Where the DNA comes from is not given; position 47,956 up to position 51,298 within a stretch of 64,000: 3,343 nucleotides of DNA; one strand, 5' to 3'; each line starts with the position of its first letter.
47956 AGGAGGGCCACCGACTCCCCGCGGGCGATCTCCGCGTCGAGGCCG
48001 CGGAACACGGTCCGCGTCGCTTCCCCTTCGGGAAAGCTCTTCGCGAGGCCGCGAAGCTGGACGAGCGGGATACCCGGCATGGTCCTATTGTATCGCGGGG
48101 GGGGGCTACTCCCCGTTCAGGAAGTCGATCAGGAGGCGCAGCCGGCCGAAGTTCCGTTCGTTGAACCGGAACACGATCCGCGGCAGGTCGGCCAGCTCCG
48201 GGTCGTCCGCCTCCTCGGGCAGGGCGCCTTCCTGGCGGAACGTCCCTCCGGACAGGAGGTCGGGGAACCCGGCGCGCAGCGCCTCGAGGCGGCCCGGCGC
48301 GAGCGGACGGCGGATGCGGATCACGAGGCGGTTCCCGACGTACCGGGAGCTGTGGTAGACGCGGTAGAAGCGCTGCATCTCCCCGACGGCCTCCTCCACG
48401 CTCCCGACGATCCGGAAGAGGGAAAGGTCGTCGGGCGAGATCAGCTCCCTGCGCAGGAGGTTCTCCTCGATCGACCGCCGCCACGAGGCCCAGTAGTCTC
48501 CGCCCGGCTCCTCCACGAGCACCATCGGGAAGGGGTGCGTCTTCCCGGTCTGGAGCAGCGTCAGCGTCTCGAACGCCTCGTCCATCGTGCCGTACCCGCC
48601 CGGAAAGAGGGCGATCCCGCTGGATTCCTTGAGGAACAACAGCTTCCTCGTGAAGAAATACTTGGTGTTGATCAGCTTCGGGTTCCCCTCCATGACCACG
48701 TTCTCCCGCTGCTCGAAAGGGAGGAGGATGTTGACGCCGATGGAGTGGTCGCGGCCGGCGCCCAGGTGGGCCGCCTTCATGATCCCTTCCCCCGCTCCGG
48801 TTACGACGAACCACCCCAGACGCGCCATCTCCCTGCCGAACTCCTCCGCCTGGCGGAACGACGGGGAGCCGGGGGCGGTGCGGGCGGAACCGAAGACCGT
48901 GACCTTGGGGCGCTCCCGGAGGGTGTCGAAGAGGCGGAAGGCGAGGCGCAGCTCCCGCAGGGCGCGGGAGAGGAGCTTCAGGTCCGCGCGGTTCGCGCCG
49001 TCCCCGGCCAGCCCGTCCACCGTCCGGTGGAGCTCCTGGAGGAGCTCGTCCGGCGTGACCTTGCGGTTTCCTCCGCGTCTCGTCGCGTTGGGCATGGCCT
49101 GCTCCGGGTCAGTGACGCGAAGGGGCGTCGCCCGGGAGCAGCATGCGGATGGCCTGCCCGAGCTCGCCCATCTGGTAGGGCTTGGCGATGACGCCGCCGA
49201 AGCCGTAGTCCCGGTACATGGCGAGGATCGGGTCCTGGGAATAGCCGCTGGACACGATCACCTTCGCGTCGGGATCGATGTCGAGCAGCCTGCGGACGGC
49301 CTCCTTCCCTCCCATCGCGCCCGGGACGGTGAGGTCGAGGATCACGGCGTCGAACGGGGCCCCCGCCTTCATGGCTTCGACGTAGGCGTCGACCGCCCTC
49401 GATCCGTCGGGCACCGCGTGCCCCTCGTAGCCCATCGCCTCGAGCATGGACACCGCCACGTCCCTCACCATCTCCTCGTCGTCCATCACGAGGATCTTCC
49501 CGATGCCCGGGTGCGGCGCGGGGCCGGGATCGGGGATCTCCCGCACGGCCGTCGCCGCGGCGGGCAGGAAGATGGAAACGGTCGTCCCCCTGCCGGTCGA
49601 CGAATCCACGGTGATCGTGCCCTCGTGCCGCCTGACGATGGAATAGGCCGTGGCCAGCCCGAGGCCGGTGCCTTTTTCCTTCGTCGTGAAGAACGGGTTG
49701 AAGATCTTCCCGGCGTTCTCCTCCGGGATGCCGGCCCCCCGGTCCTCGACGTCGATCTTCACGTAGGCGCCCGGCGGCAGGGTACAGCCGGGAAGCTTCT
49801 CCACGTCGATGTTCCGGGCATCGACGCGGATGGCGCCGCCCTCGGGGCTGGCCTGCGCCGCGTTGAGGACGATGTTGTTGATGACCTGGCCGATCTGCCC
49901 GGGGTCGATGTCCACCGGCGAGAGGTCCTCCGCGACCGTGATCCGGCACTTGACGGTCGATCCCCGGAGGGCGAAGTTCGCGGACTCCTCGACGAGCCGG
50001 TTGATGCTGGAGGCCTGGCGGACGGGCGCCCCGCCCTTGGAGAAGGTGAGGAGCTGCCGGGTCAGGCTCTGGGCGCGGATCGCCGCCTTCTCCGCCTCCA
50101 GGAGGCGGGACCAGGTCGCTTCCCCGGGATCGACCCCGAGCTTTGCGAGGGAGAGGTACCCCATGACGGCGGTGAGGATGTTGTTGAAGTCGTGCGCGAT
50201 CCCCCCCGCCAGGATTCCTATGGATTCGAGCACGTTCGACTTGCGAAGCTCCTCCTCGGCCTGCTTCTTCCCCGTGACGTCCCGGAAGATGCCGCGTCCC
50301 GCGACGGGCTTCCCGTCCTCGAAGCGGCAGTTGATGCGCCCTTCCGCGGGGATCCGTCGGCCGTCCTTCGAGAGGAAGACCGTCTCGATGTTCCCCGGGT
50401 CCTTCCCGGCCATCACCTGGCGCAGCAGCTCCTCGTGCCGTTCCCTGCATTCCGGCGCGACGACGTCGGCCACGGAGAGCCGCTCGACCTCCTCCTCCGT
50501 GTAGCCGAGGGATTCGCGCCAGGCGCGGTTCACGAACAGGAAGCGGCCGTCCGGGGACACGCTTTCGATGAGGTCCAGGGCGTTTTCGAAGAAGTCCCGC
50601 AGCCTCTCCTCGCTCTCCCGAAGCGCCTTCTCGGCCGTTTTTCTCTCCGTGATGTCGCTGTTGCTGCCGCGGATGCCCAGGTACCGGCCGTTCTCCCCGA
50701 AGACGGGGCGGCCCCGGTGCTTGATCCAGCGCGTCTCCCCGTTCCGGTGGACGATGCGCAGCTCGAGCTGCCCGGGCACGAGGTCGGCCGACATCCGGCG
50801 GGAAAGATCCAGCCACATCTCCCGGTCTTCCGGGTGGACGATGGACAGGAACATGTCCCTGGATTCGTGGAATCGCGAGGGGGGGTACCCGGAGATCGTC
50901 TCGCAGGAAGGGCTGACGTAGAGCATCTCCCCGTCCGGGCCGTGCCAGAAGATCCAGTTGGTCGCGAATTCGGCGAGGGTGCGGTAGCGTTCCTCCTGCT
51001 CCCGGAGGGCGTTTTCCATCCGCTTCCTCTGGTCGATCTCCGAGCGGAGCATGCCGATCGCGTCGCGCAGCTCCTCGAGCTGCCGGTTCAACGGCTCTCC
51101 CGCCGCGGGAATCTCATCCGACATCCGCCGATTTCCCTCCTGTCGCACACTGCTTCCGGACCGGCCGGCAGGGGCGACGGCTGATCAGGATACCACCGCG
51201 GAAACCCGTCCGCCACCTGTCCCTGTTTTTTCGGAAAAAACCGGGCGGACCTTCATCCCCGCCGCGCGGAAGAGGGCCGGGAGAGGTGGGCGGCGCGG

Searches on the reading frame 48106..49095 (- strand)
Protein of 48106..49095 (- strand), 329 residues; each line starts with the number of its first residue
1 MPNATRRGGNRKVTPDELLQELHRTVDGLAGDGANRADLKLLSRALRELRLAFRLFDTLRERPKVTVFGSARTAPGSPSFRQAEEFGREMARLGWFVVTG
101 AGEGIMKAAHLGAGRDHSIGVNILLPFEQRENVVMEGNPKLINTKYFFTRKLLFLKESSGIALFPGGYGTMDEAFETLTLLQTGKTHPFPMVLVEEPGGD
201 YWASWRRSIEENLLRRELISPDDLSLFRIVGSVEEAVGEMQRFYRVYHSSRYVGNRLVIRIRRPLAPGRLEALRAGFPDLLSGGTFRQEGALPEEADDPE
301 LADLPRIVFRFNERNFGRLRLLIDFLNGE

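Call 61: search_protein_families(library=pfam, proteins=[window:48106-49095:-], max_evalue=0.00001)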
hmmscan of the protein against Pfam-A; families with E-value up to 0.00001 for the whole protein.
window:48106-49095:- (329 aa): 2 families
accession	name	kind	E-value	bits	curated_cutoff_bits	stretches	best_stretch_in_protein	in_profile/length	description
PF03641.19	Lysine_decarbox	-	2.8e-22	79.7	27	1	106-240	5-131/131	Possible lysine decarboxylase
PF18306.6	LDcluster4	-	1e-12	48.4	26.3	1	63-176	2-112/151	SLOG cluster4 family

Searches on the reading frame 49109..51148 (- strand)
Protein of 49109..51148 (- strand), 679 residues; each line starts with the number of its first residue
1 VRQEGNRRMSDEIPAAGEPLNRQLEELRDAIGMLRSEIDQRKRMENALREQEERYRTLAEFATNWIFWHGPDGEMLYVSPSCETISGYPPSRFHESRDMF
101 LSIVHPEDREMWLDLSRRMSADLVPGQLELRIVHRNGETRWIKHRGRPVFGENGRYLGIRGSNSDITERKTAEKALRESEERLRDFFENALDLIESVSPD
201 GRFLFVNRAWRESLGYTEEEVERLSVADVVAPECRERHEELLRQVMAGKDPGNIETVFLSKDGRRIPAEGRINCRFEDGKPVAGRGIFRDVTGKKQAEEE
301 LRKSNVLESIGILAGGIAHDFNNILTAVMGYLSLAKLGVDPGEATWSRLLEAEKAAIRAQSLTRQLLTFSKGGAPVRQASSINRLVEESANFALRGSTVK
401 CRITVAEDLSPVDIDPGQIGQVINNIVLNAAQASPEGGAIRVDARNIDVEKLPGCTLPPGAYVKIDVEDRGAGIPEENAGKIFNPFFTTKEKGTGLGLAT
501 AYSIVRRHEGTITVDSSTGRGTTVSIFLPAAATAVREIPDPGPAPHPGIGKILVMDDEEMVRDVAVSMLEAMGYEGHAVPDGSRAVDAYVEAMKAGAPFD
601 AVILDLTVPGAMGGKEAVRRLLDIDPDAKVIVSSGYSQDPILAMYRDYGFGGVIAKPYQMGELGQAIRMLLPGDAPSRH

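Call 3: search_protein_families(library=pfam, proteins=[window:49109-51148:-], max_evalue=1)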
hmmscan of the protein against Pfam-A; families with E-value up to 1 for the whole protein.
window:49109-51148:- (679 aa): 11 families
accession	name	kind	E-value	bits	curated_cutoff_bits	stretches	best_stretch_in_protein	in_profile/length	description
PF08447.18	PAS_3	-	3.8e-26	91.6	25.6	2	76-161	2-87/89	PAS fold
PF02518.31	HATPase_c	-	2.1e-24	86.5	26.4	1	415-531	2-110/111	Histidine kinase-, DNA gyrase B-, and HSP90-like ATPase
PF13426.13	PAS_9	-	5e-24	85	27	2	197-292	7-102/103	PAS domain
PF08448.16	PAS_4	-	6.1e-21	75.2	23.1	2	188-295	2-109/110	PAS fold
PF00989.32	PAS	-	4.2e-17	62.6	22.6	2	182-281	2-102/113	PAS fold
PF00072.30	Response_reg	-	2.2e-14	54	30.2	1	552-668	1-111/111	Response regulator receiver domain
PF13188.13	PAS_8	-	4.4e-08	33.2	21.8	2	181-239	1-59/65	PAS domain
PF00512.31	HisKA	-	3.8e-06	27.3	26.9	1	313-373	5-64/66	His Kinase A (phospho-acceptor) domain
PF08670.17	MEKHLA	-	0.0035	17.7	23.7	1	167-267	15-115/143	MEKHLA domain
PF14598.12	PAS_11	-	0.12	12.8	25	1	198-249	9-58/109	PAS domain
PF08364.16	IF2_assoc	-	0.23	12.2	24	1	505-526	7-28/39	Bacterial translation initiation factor IF-2 associated region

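Call 68: search_protein_families(library=ncbifam, proteins=[window:49109-51148:-], max_evalue=0.00001)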
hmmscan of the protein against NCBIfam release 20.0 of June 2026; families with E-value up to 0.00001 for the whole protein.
window:49109-51148:- (679 aa): 77 families (the best 25 are shown)
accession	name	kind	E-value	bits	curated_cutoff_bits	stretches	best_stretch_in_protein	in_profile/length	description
NF046020.1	HisKinCckABruc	equivalog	6.1e-82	275.8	1000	1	64-671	230-867/868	cell cycle histidine kinase CckA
NF010076.0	PRK13557.1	subfamily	8.4e-81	272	631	1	198-674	50-536/540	histidine kinase famiy protein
NF010411.0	PRK13837.1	equivalog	2.5e-73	247.4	647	1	290-670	430-811/828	two-component system VirA-like sensor kinase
NF046026.1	HisKinCckACaul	equivalog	8.6e-61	205.9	1000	1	289-639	281-644/678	cell cycle histidine kinase CckA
NF008468.0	PRK11360.1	equivalog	1.2e-58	199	646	1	175-533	262-611/616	two-component system sensor histidine kinase AtoS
NF052574.1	HisKinEspCMyxo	equivalog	2.5e-50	171.5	1200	1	167-627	274-737/785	serine histidine kinase EspC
NF052573.1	HisKinEspAMyxo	equivalog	6.8e-46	156.6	1400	1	102-624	179-701/755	serine histidine kinase EspA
TIGR00229.1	sensory_box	domain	4.3e-45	152.9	22.9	2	177-301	1-126/126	PAS domain S-box protein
NF041777.1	sens_FixL_Rhizob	equivalog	1.3e-43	149.3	850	1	78-533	21-484/485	sensor protein FixL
NF007688.0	PRK10364.1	equivalog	2.8e-38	131.9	479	1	293-533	223-454/460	two-component system sensor histidine kinase ZraS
NF008302.0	PRK11091.1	equivalog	5.5e-35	120.7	838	1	411-670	391-642/779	aerobic respiration two-component sensor histidine kinase ArcB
NF053781.1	cdiGMPphdstlr2612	equivalog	2.1e-32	111.8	1600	2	89-307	623-842/1268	Tlr1612 family c-di-GMP phosphodiesterase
TIGR02956.1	TMAO_torS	equivalog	8.3e-32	110.2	676.5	1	381-675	538-824/967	TMAO reductase system sensor histidine kinase/response regulator TorS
NF047874.1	MASE3_PAS_HK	subfamily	5e-31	108.2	560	2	412-534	513-629/655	MASE3 domain-containing sensor histidine kinase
NF041880.1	EPS_EpsF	equivalog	6.2e-30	104.1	900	2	177-528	140-491/492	response regulator EpsF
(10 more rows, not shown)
